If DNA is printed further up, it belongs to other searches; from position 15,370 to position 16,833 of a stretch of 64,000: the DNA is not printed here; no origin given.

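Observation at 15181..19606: AT-rich module: CotH-like kinase plus GT22 (ALG9/PIG-B-like) plus GT39 (ArnT/PMT-like) mannosyltransferases downstream of a T9SS adhesin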

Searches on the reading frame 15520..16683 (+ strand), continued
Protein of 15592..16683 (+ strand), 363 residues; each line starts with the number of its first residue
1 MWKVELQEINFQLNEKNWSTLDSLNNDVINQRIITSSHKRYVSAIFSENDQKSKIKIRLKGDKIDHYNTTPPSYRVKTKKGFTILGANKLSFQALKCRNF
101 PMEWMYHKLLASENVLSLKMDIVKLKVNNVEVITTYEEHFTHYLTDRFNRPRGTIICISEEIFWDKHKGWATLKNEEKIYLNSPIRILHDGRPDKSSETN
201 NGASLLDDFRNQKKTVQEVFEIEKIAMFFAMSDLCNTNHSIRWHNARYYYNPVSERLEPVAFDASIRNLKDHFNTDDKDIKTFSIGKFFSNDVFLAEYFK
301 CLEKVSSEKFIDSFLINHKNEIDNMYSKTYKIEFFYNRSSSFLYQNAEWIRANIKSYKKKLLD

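Call 44: fold_search(model_id=the predicted structure, library=pdb)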
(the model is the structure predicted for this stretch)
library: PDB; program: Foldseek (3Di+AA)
matches with E <= 10: 541; with E <= 0.001: 2
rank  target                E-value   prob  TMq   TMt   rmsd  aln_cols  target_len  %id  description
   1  5jda                  1.9e-15  1.00  0.68  0.71   4.5       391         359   15  Bacillus cereus CotH kinase plus Mg2+/AMP (released 2016-05-18)
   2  5jd9                  3.9e-15  1.00  0.68  0.72   4.5       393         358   16  Bacillus cereus CotH kinase (released 2016-05-18)
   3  6cav_B                7.4e-03  0.35  0.20  0.25  19.3       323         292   16  Aminoglycoside Phosphotransferase (2'')-Ia in complex with GMPPNP, Magnesium, and Dibekacin (released 2018-04-11)
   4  3akk_C                8.8e-03  0.63  0.22  0.27  14.4       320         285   12  Crystal structure of A Helicobacter pylori proinflammatory kinase CtkA (released 2010-12-01)
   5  4pu4_B                9.3e-03  0.63  0.27  0.25  12.3       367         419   11  Shewanella oneidensis MR-1 Toxin Antitoxin System HipA, HipB and its operator DNA complex (space group P21) (released 2014-08-06)
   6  4pu3_A                1.1e-02  0.77  0.26  0.24  12.3       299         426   13  Shewanella oneidensis MR-1 Toxin Antitoxin System HipA, HipB and its operator DNA complex (space group P212121) (released 2014-08-06)
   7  4pu4_A                1.3e-02  0.54  0.26  0.24  13.6       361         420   13  Shewanella oneidensis MR-1 Toxin Antitoxin System HipA, HipB and its operator DNA complex (space group P21) (released 2014-08-06)
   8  4ork_B                1.3e-02  0.30  0.21  0.25  19.1       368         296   14  Crystal Structure of the Phosphotransferase Domain of the Bifunctional Aminoglycoside Resistance Enzyme AAC(6')-Ie-APH (released 2014-07-02)
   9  4cg8                  1.7e-02  0.23  0.21  0.22  21.7       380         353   11  Human choline kinase a1 in complex with compound 14 (released 2014-01-15)
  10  3akk_A                2.0e-02  0.30  0.21  0.24  15.9       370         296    9  Crystal structure of A Helicobacter pylori proinflammatory kinase CtkA (released 2010-12-01)
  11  7ab5_F                2.4e-02  0.75  0.32  0.34  11.1       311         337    8  Crystal structure of the Escherichia coli toxin-antitoxin system HipBST (HipT D233Q) (released 2022-01-12)
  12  7ab5_C                2.9e-02  0.72  0.32  0.35  11.0       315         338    8  Crystal structure of the Escherichia coli toxin-antitoxin system HipBST (HipT D233Q) (released 2022-01-12)
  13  7ab3_F                3.8e-02  0.41  0.26  0.29  11.8       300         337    9  Crystal structure of the Escherichia coli toxin-antitoxin system HipBST (HipT S57A) (released 2022-01-12)
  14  3akk_B                4.0e-02  0.47  0.26  0.31  14.0       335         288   12  Crystal structure of A Helicobacter pylori proinflammatory kinase CtkA (released 2010-12-01)
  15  5w6o_A                4.0e-02  0.13  0.18  0.19  21.9       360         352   10  Choline Kinase Alpha in Complex with TCD-717 (released 2018-02-14)
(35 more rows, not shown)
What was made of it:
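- On CotH kinase family (Pfam PF08757): Foldseek against the PDB gives 5jda and 5jd9 at E 2e-15 to 4e-15 with TM 0.68-0.72; the next hit is at E 7e-3 (call 44).
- Closest known: Bacillus spore-coat kinase CotH. Same: Same fold: Foldseek E 2e-15, TM about 0.7 (call 44).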

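Call 45: search_solved_structures(query=P0020, max_evalue=10, show_alignments=2)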
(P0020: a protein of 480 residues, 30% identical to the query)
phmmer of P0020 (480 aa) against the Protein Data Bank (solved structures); distinct sequences matched with E-value up to 10: 0.

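Call 85: find_encoding_contigs(protein=P0012, flank=8000, max_places=1)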
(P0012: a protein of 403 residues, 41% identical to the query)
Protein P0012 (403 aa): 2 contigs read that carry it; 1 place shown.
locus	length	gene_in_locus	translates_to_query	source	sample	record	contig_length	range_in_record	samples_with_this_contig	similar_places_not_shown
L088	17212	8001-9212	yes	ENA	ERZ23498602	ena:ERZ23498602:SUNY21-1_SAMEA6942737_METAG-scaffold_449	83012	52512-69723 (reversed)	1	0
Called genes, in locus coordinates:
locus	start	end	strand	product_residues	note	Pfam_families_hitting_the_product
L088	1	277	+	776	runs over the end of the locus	PF13620:CarboxypepD_reg (weak), PF13715:CarbopepD_reg_2, PF07715:Plug, PF00593:TonB_dep_Rec_b-barrel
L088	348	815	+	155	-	PF03190:Thioredox_DsbH (weak), PF13098:Thioredoxin_2, PF13899:Thioredoxin_7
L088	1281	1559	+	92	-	PF10985:DUF2805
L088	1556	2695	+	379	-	PF03441:FAD_binding_7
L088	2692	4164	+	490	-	PF00875:DNA_photolyase, PF03441:FAD_binding_7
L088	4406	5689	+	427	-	PF00070:Pyr_redox (faint), PF07992:Pyr_redox_2, PF22366:NDH2_C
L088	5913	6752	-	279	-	-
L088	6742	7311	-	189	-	-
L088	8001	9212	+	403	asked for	-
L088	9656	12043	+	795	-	PF00182:Glyco_hydro_19, PF18962:Por_Secre_tail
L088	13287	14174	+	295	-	PF08907:DUF1853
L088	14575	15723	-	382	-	PF07719:TPR_2 (faint), PF13181:TPR_8 (faint)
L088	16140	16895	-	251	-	PF12796:Ank_2, PF13637:Ank_4 (faint), PF13857:Ank_5 (faint), PF00023:Ank (faint), PF13606:Ank_3 (faint)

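Call 86: find_encoding_contigs(protein=P0006, flank=8000, max_places=1)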
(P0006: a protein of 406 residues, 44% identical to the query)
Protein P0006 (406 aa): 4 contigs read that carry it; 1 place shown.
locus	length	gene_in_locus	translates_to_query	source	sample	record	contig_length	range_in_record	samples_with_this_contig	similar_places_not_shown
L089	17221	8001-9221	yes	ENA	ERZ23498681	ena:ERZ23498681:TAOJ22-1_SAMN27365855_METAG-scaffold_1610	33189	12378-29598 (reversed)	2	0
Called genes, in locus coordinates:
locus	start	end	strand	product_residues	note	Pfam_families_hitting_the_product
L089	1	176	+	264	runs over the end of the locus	-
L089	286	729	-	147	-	-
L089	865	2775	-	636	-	PF04851:ResIII (weak), PF00580:UvrD-helicase (weak), PF01443:Viral_helicase1 (faint), PF13086:AAA_11, PF13245:AAA_19, PF13604:AAA_30, PF13087:AAA_12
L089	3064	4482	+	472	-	-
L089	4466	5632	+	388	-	PF00278:Orn_DAP_Arg_deC, PF02784:Orn_Arg_deC_N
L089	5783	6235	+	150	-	PF01668:SmpB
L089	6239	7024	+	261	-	-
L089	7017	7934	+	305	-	PF01745:IPT (weak), PF01715:IPPT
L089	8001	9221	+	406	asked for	-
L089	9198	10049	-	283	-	PF00809:Pterin_bind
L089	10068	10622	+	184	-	PF07659:DUF1599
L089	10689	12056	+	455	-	PF07291:MauE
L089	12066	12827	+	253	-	PF00121:TIM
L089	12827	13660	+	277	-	PF06325:PrmA, PF05175:MTS, PF13649:Methyltransf_25 (weak), PF13847:Methyltransf_31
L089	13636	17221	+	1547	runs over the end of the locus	-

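Call 87: search_protein_representatives(alignment_id=A3)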
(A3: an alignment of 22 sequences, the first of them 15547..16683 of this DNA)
Query: 22 sequences, 403 profile positions. Proteins with E-value up to 0.001 (for the whole library): 4905; up to 1e-10: 3564; up to 1e-30: 2213. The best 150 are listed.
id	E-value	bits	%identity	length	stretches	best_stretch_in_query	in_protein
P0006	6.2e-184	628.1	-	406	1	2-401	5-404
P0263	2.1e-125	435.4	-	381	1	16-398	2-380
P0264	3.4e-122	424.8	-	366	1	38-398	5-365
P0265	4.5e-113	394.7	-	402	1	6-394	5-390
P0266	2.0e-108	379.4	-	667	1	3-399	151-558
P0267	3.5e-104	365.4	-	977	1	8-395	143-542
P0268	4.0e-101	355.4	-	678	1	20-396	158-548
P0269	7.7e-98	344.6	-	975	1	14-400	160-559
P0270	1.1e-97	344.0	-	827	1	36-391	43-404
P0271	3.4e-97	342.4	-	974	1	11-396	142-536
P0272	4.0e-97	342.2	-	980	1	19-396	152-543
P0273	5.1e-97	341.9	-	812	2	33-398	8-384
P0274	1.2e-95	337.4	-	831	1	16-397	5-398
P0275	6.3e-95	335.0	-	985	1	8-400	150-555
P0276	1.4e-94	333.9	-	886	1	37-391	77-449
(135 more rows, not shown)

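Call 89: search_protein_families(library=pfam, alignment_id=A6, max_evalue=0.001)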
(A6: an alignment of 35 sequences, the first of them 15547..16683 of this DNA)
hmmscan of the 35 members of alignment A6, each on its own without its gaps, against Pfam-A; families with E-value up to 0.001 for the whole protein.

A. member 1, window:15547-16683:+ (378 aa): 0 families

B. families by the number of members that match (of 35 scanned): 7 families
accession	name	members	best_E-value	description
PF08757.17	CotH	24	1.9e-18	CotH kinase protein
PF13229.12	Beta_helix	11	3.6e-08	Right handed beta helix region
PF01943.22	Polysacc_synt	1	8.6e-11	Polysaccharide biosynthesis protein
PF02018.23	CBM_4_9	1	2.6e-09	Carbohydrate binding domain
PF12708.12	Pect-lyase_RHGA_epim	1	5.8e-06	Rhamnogalacturonase A/epimerase, pectate lyase-like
PF01696.23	Adeno_E1B_55K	1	6.6e-05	Adenovirus EB1 55K protein / large t-antigen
PF18925.5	DUF5675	1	8.8e-05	Family of unknown function (DUF5675)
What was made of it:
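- Checked: 24 of 34 close profile relatives carry Pfam CotH (calls 87, 89).
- Many relatives of this CotH clade are fused to carbohydrate-related beta-helix or CBM domains (call 89).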
